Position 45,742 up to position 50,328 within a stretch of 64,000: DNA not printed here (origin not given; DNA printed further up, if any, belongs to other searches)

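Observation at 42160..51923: Seven-gene membrane-centred module: KAP/PifA-type giant NTPase, patatin phospholipase and five small TM or secreted proteins (candidate undescribed defence system)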

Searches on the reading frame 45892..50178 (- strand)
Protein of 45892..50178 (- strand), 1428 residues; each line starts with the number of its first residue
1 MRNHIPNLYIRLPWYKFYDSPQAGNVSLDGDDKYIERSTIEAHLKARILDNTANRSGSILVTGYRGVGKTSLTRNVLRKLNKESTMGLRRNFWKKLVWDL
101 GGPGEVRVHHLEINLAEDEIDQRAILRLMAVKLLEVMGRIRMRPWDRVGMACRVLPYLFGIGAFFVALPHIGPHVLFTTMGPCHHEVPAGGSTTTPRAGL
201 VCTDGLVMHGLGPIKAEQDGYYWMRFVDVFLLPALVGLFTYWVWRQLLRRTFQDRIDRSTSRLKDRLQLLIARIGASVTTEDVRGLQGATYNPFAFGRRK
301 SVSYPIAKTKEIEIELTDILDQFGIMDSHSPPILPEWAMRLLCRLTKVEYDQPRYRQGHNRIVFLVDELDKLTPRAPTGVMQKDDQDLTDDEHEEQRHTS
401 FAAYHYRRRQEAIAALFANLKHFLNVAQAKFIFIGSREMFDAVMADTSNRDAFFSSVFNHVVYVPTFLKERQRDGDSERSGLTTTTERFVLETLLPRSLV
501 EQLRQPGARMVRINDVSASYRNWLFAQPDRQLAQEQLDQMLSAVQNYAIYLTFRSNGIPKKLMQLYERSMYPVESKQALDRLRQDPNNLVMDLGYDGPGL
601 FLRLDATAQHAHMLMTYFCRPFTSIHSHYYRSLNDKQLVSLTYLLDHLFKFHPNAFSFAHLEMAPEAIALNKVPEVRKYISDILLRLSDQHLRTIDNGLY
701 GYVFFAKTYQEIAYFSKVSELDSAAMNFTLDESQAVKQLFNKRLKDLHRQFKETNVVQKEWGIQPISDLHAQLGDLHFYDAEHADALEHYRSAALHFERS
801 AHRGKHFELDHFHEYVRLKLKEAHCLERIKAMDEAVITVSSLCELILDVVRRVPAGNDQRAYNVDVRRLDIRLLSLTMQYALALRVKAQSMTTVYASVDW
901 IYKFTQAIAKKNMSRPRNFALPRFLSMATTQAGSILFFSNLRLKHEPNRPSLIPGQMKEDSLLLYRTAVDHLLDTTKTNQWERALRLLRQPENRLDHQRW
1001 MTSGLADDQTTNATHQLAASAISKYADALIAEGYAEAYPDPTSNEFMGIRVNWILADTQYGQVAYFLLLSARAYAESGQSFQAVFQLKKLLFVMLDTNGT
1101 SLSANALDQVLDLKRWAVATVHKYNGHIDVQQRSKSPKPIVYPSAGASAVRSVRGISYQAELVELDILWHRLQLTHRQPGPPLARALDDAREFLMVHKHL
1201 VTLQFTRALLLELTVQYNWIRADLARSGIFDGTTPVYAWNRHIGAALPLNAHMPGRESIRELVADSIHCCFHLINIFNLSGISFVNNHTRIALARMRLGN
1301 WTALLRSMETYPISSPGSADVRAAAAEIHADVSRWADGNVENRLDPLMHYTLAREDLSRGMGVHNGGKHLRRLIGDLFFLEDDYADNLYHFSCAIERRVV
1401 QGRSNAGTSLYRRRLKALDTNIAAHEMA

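Call 5: search_protein_families(library=pfam, proteins=[window:45892-50178:-], max_evalue=0.1)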
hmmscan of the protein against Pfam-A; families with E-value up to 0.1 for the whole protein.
window:45892-50178:- (1428 aa): 8 families
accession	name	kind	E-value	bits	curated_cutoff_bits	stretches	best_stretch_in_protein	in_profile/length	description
PF13191.12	AAA_16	-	4.8e-07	30.9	32.6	1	37-84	5-56/167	AAA ATPase domain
PF13401.12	AAA_22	-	4.4e-05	24.3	27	1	55-129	4-54/130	AAA domain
PF07693.20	KAP_NTPase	-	0.00067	19.4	20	0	43-91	7-48/293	KAP family P-loop domain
PF12775.13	AAA_7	-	0.0015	18.5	25.8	1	39-92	16-69/181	P-loop containing dynein motor region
PF13173.12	AAA_14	-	0.018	15.5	27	0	58-83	4-30/129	AAA domain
PF00004.35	AAA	-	0.031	15.2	21.2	0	59-82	1-24/131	ATPase family associated with various cellular activities (AAA)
PF03266.21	NTPase_1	-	0.041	14.2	23.9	0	59-83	2-26/168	NTPase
PF13238.12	AAA_18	-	0.049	14.5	29.4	0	59-81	1-23/128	AAA domain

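Call 6: search_protein_families(library=padloc, proteins=[window:45892-50178:-], max_evalue=0.1)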
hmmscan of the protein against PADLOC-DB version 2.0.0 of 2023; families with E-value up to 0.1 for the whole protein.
window:45892-50178:- (1428 aa): 1 family
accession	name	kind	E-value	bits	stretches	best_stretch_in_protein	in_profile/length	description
PDLC02796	SspF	-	0.00084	16.5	1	39-84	31-76/525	SspF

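Call 7: search_protein_families(library=ncbifam, proteins=[window:45892-50178:-], max_evalue=0.1)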
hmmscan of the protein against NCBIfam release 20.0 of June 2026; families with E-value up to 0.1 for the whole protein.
window:45892-50178:- (1428 aa): 5 families
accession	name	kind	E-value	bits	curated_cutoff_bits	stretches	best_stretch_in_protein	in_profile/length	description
TIGR03015.1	pepcterm_ATPase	hypoth_equivalog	0.0057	16.1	324.5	1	53-85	40-72/269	XrtA/PEP-CTERM system-associated ATPase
NF010248.0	PRK13695.1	equivalog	0.0084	15.8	156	0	59-83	6-30/180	NTPase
TIGR02928.1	TIGR02928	subfamily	0.057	12.3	181.3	0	53-84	37-68/366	orc1/cdc6 family replication initiation protein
NF007550.0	PRK10170.1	equivalog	0.063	11.7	1101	1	1234-1318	86-162/597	Ni/Fe-hydrogenase large subunit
NF053860.1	DS41_1_antiphage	equivalog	0.093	11.7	370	0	52-85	35-68/448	anti-phage protein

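Call 9: find_homologous_proteins(query=window:45892-50178:-)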
Query window:45892-50178:- (1428 aa): 19 proteins with E <= 0.001 among 8000 candidates.
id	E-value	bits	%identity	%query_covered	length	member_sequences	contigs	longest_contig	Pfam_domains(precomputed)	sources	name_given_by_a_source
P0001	0.0e+0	3288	100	100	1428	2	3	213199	PF13191.13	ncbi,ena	-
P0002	0.0e+0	2737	83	100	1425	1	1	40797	PF13191.13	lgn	-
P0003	7.7e-263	894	38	98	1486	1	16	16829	PF13191.13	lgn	-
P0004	4.7e-254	865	35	63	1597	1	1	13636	PF13191.13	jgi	jgi:hypothetical protein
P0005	2.6e-208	713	35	100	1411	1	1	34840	PF13191.13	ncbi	-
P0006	4.4e-199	682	34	100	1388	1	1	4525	PF13191.13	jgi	-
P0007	1.0e-195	671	33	84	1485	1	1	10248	PF13191.13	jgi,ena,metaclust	metaclust:\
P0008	3.3e-195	670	35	100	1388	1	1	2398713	PF13191.13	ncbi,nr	ncbi:MAG: ATP-binding protein [Flavobacteriales bacterium]|nr:ATP-binding protein [Flavobacteriales 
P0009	8.3e-195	668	34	99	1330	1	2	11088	PF00004.36,PF13401.13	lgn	-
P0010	1.1e-192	661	34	100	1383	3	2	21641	PF13401.13,PF13191.13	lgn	-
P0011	1.3e-189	651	32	100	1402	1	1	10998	PF13191.13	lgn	-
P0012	3.5e-189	650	34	99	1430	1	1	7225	PF07693.21,PF13191.13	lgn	-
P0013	6.0e-149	516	34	59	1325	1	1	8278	PF13401.13,PF13191.13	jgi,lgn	jgi:Cdc6-like AAA superfamily ATPase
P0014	1.1e-96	343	31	56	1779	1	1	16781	-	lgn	-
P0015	3.9e-91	325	30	45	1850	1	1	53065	-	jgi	jgi:hypothetical protein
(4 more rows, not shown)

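Call 10: find_encoding_contigs(protein=P0001, flank=10000, max_places=3)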
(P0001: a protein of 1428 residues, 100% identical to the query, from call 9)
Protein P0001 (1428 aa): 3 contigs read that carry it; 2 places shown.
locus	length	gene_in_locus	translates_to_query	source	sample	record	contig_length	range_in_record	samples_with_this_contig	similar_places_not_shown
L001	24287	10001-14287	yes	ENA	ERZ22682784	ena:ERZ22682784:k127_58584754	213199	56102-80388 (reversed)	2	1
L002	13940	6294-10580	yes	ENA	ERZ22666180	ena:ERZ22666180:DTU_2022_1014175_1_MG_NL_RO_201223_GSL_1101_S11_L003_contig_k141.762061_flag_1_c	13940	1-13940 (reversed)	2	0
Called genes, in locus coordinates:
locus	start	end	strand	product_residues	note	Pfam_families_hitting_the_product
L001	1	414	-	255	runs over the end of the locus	PF00583:Acetyltransf_1, PF13508:Acetyltransf_7 (weak), PF13673:Acetyltransf_10 (weak), PF18014:Acetyltransf_18 (faint)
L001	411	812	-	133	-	-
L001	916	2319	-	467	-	PF18563:TubC_N (faint)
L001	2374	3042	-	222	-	PF00196:GerE, PF04545:Sigma70_r4 (weak)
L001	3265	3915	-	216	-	PF00072:Response_reg, PF00196:GerE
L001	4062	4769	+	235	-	PF08239:SH3_3 (weak), PF05257:CHAP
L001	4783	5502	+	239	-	-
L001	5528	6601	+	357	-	PF05990:DUF900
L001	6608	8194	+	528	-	PF01244:Peptidase_M19 (faint)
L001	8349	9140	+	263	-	-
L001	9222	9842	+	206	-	-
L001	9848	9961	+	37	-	-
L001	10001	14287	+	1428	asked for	PF13191:AAA_16 (weak)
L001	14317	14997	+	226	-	-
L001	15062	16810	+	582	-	PF01734:Patatin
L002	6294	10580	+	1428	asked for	PF13191:AAA_16 (weak)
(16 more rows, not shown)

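Call 11: find_encoding_contigs(protein=P0008, flank=10000, max_places=2)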
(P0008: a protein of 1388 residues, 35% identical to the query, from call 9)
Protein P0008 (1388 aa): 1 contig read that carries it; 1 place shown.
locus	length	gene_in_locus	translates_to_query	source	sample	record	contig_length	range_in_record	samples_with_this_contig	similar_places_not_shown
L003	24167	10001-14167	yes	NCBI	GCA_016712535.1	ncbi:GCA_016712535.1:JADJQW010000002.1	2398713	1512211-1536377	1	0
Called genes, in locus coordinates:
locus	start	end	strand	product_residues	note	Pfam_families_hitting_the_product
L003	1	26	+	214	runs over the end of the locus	-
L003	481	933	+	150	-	PF01797:Y1_Tnp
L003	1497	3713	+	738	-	PF06832:BiPBP_C (weak)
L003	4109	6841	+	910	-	PF00932:LTD, PF13290:CHB_HEX_C_1, PF13287:Fn3_assoc, PF08757:CotH, PF13585:CHU_C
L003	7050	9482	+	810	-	-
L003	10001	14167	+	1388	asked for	PF13191:AAA_16 (weak)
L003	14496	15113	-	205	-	PF00041:fn3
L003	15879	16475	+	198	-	-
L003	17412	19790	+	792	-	PF04313:HSDR_N (faint), PF13588:HSDR_N_2 (weak), PF00270:DEAD, PF04851:ResIII, PF18766:SWI2_SNF2, PF00271:Helicase_C (weak)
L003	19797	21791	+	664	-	PF12161:HsdM_N, PF02384:N6_Mtase, PF01420:Methylase_S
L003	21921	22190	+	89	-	-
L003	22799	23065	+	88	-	-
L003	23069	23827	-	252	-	-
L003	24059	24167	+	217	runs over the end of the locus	-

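Call 12: find_encoding_contigs(protein=P0002, flank=10000, max_places=1)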
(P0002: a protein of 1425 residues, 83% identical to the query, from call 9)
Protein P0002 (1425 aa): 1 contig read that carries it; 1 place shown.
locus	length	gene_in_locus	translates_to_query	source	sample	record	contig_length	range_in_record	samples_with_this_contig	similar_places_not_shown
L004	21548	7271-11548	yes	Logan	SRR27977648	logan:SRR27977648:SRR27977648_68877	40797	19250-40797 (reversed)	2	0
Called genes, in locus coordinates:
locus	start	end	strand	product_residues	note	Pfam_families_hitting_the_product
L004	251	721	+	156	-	-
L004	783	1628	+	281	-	PF08239:SH3_3 (weak), PF05257:CHAP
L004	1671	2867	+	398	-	-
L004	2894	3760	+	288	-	PF00082:Peptidase_S8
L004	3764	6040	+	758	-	-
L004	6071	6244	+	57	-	-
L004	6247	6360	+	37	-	-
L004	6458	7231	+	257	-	PF00089:Trypsin, PF13365:Trypsin_2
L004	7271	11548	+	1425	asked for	PF13191:AAA_16 (faint)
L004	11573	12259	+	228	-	-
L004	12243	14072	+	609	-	PF01734:Patatin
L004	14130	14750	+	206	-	-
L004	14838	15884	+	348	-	PF13280:WYL, PF25583:WCX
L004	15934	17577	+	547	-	PF13175:AAA_15, PF13476:AAA_23 (faint), PF13304:AAA_21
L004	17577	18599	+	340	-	-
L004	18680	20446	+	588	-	PF12161:HsdM_N, PF07669:Eco57I (weak), PF02384:N6_Mtase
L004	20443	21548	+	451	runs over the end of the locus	PF01420:Methylase_S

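Call 13: find_encoding_contigs(protein=P0003, flank=10000, max_places=2)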
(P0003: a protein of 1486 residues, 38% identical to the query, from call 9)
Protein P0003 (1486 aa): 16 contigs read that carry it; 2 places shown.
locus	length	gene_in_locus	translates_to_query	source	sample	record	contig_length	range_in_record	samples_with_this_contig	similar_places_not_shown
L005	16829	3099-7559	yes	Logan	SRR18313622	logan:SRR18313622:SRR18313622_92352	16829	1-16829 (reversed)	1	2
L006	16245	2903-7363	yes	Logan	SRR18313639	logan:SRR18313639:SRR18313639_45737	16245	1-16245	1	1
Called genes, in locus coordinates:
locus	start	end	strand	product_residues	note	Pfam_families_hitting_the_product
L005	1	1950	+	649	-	?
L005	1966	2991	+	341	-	PF07799:DUF1643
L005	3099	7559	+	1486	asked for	PF13191:AAA_16 (faint)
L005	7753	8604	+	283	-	PF14267:DUF4357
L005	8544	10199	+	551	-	-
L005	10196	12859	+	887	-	PF13091:PLDc_2 (faint)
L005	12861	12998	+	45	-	-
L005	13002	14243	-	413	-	PF02481:DNA_processg_A, PF18306:LDcluster4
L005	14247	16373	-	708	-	PF00270:DEAD, PF04851:ResIII, PF00271:Helicase_C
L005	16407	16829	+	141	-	?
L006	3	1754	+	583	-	?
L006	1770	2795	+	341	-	PF07799:DUF1643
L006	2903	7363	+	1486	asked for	PF13191:AAA_16 (faint)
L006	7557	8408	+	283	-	PF14267:DUF4357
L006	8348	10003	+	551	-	-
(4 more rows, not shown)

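Call 14: find_encoding_contigs(protein=P0005, flank=10000, max_places=1)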
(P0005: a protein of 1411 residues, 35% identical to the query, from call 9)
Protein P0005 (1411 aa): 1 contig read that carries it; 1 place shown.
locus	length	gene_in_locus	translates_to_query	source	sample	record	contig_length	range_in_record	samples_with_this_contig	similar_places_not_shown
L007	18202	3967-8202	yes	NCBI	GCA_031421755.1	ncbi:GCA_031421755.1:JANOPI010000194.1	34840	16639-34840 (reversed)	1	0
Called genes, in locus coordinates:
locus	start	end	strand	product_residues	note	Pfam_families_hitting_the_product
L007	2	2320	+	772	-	?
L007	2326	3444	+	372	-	-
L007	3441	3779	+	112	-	PF01863:YgjP-like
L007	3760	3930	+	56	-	-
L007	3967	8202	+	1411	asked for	PF13191:AAA_16 (weak)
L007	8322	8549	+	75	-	-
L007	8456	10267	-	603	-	PF04389:Peptidase_M28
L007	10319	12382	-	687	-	PF19408:PKD_6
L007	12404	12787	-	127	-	-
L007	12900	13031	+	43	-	-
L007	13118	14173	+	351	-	-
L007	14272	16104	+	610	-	PF02518:HATPase_c, PF13589:HATPase_c_3, PF01119:DNA_mis_repair, PF08676:MutL_C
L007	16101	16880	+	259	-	PF01694:Rhomboid, PF08551:DUF1751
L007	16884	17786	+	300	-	PF01694:Rhomboid, PF20216:DUF6576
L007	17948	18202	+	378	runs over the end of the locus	PF28535:DUF8431, PF03372:Exo_endo_phos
